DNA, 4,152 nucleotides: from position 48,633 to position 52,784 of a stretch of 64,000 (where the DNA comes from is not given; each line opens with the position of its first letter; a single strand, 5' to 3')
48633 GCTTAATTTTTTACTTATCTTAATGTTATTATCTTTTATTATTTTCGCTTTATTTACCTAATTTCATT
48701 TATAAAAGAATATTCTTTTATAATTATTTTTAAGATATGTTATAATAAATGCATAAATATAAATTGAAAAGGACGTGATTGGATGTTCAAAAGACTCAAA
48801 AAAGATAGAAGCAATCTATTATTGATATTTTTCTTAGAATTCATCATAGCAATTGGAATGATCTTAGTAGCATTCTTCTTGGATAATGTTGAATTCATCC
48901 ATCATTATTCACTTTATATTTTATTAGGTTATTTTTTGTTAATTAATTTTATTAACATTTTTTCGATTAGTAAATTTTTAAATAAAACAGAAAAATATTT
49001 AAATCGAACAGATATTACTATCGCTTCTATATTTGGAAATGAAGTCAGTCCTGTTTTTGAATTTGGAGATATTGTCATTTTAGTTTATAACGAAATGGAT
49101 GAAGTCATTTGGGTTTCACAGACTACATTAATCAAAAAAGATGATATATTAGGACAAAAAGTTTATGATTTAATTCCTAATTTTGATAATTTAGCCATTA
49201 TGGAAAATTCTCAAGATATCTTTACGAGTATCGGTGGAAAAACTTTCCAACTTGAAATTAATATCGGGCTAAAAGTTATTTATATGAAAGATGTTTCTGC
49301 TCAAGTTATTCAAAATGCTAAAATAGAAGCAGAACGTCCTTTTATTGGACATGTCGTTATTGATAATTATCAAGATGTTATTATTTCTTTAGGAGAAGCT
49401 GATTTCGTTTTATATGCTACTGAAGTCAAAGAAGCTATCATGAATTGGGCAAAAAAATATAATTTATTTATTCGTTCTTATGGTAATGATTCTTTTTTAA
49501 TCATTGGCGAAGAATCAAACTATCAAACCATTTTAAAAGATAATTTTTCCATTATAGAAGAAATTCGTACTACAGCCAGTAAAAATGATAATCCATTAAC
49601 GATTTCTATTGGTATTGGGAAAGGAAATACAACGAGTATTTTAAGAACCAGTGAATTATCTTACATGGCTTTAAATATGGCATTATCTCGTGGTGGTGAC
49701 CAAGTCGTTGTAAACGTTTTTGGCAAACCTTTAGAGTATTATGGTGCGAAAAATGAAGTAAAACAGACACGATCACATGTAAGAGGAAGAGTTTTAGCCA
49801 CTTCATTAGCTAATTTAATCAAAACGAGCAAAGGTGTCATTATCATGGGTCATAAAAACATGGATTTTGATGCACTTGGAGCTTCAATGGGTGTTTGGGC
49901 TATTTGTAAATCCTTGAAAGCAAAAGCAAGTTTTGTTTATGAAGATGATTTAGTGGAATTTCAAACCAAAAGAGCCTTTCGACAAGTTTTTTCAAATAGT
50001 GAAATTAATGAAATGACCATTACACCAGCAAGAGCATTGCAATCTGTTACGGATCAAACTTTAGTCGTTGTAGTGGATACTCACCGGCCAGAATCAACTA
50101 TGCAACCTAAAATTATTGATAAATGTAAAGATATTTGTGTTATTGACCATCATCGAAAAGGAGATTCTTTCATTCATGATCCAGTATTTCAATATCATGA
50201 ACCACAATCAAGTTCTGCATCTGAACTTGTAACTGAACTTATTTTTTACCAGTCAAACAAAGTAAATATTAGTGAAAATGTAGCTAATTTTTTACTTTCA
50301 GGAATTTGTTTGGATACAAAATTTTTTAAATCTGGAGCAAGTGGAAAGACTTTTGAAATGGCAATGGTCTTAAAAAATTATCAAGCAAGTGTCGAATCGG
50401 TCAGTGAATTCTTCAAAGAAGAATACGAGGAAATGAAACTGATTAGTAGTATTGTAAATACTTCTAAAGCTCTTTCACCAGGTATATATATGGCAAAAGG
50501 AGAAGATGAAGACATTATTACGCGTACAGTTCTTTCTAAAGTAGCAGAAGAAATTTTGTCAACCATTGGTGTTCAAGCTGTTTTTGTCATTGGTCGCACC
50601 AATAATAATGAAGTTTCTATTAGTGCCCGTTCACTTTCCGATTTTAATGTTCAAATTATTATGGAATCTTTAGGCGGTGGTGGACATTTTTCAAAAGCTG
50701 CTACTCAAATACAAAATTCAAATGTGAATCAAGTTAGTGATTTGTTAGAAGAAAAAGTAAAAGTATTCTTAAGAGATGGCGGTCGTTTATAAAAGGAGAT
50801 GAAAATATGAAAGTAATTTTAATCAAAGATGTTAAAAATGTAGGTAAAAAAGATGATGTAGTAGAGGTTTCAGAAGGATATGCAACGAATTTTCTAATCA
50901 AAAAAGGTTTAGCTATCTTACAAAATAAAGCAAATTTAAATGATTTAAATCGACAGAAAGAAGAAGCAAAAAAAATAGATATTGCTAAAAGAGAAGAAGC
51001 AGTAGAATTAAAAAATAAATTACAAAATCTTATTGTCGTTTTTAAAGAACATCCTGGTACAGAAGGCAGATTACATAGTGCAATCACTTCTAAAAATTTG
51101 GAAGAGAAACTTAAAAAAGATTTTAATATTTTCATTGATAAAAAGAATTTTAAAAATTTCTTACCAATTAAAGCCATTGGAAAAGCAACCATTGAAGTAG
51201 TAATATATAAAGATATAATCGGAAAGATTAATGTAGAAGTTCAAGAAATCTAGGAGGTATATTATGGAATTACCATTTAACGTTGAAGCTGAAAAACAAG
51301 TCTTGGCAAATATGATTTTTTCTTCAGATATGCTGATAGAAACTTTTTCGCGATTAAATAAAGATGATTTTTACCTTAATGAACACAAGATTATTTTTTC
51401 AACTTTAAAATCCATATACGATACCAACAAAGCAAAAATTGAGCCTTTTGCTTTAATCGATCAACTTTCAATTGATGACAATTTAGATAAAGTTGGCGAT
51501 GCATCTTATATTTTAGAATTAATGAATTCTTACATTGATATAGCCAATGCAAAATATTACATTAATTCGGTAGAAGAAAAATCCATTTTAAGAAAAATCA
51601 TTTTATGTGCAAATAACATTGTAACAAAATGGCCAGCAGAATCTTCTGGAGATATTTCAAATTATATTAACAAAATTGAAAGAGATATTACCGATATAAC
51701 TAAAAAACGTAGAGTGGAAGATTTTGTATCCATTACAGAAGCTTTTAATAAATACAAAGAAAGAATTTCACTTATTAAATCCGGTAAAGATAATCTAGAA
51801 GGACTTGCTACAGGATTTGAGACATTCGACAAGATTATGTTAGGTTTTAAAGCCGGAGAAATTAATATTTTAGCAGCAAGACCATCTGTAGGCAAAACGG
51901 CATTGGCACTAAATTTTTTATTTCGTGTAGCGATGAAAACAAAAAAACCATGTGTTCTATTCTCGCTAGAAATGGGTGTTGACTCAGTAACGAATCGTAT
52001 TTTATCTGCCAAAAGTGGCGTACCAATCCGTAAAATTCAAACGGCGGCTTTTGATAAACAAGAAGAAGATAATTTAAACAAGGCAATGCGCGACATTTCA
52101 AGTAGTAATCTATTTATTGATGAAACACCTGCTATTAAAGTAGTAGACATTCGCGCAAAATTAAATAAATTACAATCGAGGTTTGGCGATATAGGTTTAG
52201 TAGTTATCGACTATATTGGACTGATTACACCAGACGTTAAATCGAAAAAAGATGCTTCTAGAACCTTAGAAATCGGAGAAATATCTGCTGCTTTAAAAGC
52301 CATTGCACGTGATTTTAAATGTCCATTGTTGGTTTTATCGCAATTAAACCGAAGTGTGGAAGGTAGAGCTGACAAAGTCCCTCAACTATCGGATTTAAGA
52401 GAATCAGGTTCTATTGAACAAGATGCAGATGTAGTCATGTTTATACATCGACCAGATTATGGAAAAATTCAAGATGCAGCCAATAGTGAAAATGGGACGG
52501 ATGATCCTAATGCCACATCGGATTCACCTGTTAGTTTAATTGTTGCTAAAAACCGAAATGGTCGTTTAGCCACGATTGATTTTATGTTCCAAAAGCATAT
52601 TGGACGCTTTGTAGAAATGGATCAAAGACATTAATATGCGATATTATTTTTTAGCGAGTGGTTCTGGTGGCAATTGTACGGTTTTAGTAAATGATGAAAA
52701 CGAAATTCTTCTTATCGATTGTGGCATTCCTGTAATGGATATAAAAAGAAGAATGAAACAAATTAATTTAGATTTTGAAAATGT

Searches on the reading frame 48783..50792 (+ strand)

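Call 65: search_protein_families(library=pfam, proteins=[window:48783-50792:+], max_evalue=0.00001)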
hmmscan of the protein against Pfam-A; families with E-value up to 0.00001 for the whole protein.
window:48783-50792:+ (669 aa): 3 families
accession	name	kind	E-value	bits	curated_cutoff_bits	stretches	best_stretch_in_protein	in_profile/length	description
PF24898.2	GGDEF_GdpP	-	5.6e-30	104.6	30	1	192-311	2-119/126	Cyclic-di-AMP phosphodiesterase GdpP-like, GGDEF domain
PF01368.27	DHH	-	1.8e-24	86.8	28.1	1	352-508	2-125/125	DHH family, N-terminal domain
PF02272.25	DHHA1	-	5.6e-13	49.7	25.9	1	576-659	10-100/102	DHHA1 domain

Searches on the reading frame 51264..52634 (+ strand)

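Call 66: search_protein_families(library=pfam, proteins=[window:51264-52634:+], max_evalue=0.00001)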
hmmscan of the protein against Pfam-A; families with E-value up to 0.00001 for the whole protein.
window:51264-52634:+ (456 aa): 4 families
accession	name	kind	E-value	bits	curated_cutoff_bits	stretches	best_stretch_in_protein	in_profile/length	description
PF03796.21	DnaB_C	-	6.5e-86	288.3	27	1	180-450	1-254/255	DnaB-like helicase C terminal domain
PF00772.26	DnaB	-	6.1e-21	74.8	23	1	3-105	2-103/103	DnaB-like helicase N terminal domain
PF13481.12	AAA_25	-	1.1e-10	41.9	27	1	187-361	21-190/195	AAA domain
PF06745.19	ATPase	-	2.1e-07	31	26.6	1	182-321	2-131/231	KaiC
